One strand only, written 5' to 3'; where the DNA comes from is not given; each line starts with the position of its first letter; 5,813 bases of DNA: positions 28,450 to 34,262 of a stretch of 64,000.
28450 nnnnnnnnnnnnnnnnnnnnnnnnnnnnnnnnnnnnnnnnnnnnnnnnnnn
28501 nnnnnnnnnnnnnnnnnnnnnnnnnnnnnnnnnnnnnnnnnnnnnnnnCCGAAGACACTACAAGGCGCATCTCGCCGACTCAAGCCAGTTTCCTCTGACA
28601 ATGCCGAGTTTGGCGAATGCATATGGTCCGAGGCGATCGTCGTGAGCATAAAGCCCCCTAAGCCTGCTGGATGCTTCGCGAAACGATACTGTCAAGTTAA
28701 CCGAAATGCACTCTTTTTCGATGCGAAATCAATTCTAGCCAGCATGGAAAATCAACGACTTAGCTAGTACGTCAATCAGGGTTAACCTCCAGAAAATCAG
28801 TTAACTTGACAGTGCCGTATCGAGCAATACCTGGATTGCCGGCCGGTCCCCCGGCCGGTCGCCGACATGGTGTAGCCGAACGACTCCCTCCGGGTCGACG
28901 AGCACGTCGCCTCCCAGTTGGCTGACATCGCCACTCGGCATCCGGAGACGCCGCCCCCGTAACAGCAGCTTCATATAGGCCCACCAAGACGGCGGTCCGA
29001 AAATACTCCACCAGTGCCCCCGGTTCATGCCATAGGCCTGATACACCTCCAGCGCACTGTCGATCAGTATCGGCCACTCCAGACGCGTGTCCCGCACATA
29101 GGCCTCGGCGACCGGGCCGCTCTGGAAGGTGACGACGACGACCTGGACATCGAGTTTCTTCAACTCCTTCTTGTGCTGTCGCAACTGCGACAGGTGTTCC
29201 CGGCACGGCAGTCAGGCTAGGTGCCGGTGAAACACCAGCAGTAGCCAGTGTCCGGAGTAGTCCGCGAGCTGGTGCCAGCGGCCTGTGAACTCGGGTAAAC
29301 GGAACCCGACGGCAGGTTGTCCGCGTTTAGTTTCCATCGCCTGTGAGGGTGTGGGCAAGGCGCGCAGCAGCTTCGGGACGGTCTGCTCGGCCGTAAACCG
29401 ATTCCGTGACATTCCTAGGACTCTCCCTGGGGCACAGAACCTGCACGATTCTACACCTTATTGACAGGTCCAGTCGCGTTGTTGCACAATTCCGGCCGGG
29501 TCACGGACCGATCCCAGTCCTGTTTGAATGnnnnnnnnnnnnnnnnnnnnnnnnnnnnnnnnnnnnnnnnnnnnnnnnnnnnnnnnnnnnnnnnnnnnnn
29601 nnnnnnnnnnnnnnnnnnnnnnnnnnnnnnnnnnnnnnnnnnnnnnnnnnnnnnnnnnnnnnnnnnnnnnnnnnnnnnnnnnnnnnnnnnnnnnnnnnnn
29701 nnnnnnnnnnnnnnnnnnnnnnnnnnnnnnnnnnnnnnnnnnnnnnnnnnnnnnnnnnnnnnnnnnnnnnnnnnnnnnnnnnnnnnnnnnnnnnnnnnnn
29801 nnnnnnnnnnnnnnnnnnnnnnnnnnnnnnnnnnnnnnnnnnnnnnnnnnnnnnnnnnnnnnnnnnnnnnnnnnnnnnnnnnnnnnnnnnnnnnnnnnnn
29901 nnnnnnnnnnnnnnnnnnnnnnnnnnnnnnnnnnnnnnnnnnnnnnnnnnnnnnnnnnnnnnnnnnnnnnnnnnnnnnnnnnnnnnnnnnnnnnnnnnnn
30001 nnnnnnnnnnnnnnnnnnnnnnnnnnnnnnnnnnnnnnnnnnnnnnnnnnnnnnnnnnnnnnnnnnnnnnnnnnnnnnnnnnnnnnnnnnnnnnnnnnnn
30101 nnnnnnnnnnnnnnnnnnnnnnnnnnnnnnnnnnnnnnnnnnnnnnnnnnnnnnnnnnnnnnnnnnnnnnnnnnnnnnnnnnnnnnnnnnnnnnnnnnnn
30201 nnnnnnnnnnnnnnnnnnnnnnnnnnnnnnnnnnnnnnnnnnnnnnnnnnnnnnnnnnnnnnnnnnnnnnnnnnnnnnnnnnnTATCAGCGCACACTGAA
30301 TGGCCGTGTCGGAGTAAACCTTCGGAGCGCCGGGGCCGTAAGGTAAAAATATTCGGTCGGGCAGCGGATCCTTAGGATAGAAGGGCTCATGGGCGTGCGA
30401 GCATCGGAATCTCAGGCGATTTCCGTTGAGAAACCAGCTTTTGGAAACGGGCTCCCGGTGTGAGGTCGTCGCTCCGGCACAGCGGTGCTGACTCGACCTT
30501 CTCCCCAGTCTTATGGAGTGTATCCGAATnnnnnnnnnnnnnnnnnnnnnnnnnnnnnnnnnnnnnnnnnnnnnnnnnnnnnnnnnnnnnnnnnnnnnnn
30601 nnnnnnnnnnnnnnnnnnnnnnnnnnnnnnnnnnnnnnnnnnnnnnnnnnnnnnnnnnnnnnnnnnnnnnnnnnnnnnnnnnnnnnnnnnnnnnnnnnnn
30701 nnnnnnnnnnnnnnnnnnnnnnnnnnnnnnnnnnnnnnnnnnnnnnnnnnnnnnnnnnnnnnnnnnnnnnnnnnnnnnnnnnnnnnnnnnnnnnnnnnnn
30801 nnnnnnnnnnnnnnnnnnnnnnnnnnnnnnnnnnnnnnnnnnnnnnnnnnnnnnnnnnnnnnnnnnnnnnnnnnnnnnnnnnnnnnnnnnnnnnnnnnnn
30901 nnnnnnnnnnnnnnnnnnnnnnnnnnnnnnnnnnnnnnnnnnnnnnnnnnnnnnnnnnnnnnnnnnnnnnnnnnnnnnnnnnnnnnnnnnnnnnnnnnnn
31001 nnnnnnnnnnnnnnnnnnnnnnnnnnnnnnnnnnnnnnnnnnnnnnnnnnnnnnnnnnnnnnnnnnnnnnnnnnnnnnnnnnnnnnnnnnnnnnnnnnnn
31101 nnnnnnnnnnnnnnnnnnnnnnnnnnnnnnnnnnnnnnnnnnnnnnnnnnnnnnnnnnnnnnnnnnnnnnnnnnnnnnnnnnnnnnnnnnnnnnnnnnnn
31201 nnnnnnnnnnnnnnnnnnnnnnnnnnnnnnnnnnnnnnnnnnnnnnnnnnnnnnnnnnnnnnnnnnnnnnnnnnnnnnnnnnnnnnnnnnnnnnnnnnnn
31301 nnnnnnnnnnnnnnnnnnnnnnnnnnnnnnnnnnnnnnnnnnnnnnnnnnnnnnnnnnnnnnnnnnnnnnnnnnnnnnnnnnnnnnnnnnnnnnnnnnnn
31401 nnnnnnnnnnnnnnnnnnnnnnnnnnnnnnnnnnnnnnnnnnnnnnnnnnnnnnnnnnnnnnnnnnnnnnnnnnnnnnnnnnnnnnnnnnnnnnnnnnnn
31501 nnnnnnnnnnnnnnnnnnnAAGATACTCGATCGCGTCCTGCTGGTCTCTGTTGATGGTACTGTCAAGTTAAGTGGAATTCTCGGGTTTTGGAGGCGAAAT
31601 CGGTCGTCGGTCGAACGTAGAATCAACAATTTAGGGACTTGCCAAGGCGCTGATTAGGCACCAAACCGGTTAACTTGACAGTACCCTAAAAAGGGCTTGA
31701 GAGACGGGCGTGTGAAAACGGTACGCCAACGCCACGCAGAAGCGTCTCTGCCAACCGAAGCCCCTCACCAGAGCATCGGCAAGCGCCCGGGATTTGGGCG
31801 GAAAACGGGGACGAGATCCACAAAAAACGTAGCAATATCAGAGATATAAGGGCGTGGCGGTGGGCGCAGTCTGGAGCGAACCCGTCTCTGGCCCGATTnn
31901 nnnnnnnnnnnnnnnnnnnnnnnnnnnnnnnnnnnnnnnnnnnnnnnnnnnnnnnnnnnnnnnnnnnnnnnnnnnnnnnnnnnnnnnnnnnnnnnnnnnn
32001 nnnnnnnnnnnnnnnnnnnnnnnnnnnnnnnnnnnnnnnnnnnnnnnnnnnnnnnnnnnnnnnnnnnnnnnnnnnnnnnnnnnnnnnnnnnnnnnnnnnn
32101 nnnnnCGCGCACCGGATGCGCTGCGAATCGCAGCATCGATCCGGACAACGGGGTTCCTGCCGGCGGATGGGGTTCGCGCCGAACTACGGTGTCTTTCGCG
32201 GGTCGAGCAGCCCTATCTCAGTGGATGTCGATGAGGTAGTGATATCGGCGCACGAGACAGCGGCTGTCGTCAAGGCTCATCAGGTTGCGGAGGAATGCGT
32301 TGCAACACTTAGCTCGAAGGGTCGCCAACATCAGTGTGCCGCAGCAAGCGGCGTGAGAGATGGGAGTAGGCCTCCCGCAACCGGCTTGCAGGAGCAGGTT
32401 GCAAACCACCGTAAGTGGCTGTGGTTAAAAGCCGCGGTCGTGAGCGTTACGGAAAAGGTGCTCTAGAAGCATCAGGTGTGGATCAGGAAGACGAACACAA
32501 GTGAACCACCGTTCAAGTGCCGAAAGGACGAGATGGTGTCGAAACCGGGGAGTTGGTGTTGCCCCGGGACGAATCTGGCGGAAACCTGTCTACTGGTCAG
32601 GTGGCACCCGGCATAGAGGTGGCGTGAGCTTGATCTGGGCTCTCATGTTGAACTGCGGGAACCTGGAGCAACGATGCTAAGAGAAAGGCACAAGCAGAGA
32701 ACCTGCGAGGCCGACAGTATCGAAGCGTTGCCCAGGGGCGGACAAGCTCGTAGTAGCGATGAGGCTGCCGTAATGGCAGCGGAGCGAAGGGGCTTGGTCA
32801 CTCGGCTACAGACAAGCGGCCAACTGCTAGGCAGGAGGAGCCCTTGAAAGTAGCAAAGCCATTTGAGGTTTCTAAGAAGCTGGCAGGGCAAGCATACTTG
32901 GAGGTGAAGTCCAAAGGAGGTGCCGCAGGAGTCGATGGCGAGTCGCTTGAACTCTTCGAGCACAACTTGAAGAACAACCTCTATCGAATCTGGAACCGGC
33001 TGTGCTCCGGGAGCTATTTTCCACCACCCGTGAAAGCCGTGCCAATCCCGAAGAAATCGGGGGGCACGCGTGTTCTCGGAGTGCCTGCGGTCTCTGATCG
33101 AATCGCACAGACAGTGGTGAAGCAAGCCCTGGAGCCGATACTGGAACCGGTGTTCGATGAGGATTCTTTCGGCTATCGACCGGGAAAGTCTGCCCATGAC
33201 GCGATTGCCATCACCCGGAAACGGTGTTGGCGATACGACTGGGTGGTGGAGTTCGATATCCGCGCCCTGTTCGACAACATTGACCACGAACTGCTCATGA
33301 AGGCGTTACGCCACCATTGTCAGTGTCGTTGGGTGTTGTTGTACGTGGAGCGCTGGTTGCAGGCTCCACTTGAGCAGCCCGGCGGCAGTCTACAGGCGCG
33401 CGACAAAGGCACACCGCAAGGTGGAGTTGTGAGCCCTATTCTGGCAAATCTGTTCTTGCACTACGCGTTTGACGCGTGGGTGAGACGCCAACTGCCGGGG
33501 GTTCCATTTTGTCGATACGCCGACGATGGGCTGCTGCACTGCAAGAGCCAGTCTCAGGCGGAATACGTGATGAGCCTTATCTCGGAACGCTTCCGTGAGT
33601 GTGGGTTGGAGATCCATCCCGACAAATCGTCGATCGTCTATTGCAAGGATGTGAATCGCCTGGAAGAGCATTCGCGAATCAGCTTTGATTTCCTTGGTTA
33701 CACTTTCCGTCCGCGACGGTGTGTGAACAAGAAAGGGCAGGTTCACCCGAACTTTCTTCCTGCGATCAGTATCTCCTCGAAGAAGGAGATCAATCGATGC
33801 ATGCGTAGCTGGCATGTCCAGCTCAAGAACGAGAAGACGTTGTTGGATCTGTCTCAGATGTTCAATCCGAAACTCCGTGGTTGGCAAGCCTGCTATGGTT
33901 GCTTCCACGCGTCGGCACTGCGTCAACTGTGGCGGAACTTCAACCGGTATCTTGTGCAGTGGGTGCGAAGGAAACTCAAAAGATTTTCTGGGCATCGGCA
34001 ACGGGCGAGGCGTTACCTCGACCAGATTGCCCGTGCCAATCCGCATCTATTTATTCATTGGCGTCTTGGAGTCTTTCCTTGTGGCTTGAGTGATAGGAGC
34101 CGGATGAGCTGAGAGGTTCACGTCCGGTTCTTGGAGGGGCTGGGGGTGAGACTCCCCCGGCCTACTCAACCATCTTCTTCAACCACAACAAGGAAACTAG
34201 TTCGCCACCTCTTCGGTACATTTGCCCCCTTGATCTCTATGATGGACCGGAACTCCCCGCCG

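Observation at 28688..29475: Candidate selenoprotein: TlpA-like redoxin with in-frame UGA at the CxxC cysteine (U-L-P-C), fused to a MITE end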

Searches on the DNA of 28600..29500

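Call 49: search_rna_families(source=window, start=28600, end=29500, threshold=evalue, max_evalue=10)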
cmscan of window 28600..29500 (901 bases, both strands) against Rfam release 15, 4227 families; matches with E-value up to 10: 1.
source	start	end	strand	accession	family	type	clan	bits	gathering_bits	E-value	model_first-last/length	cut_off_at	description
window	28834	28859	+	RF02802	PyrR204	Gene; snRNA; snoRNA; HACA-box;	-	17.5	71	1.1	1-57/57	no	Pyrobaculum sRNA 204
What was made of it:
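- Closest known: Bacterial SECIS consensus. Different: No Rfam family matches it (call 49).
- Tried and rejected: Rfam: no family matched the hairpin at a permissive threshold (call 49).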

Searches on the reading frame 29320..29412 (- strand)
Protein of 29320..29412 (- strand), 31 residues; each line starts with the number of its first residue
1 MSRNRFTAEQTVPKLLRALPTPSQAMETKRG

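Call 64: search_protein_families(library=pfam, proteins=[window:29320-29412:-], max_evalue=10)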
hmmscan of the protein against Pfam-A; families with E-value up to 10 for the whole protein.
seq(31 aa): 0 families
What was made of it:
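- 29338..29474 (-): Non-native 137-nt upstream segment of copy 1, of unknown origin. An in-frame ATG at 29410-29412 would add 25 residues (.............). No Pfam hit (call 64).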

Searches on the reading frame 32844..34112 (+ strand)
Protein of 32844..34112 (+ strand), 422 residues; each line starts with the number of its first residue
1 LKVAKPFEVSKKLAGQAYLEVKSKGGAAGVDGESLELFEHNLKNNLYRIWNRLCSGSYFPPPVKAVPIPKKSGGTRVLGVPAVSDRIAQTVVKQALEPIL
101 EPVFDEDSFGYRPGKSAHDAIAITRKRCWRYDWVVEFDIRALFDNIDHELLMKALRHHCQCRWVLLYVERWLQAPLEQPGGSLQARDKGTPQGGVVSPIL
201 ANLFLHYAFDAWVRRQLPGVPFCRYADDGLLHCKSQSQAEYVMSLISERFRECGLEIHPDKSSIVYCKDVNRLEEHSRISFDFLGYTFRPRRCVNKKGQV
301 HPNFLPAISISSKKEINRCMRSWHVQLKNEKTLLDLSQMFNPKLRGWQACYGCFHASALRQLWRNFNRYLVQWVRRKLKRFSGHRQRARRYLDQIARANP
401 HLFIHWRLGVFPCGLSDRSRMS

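Call 30: search_protein_families(library=pfam, proteins=[window:32844-34112:+], max_evalue=0.001)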
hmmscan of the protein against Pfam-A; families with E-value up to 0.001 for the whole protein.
window:32844-34112:+ (422 aa): 3 families
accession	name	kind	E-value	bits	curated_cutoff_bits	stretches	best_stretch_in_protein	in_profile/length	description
PF00078.32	RVT_1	-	2.4e-42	145.4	29.6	1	68-288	1-205/205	Reverse transcriptase (RNA-dependent DNA polymerase)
PF08388.16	GIIM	-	3.3e-09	37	23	1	314-391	2-79/80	Group II intron, maturase-specific domain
PF00680.25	RdRP_1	-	3.2e-05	23.3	23.9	1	167-292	268-394/450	Viral RNA-dependent RNA polymerase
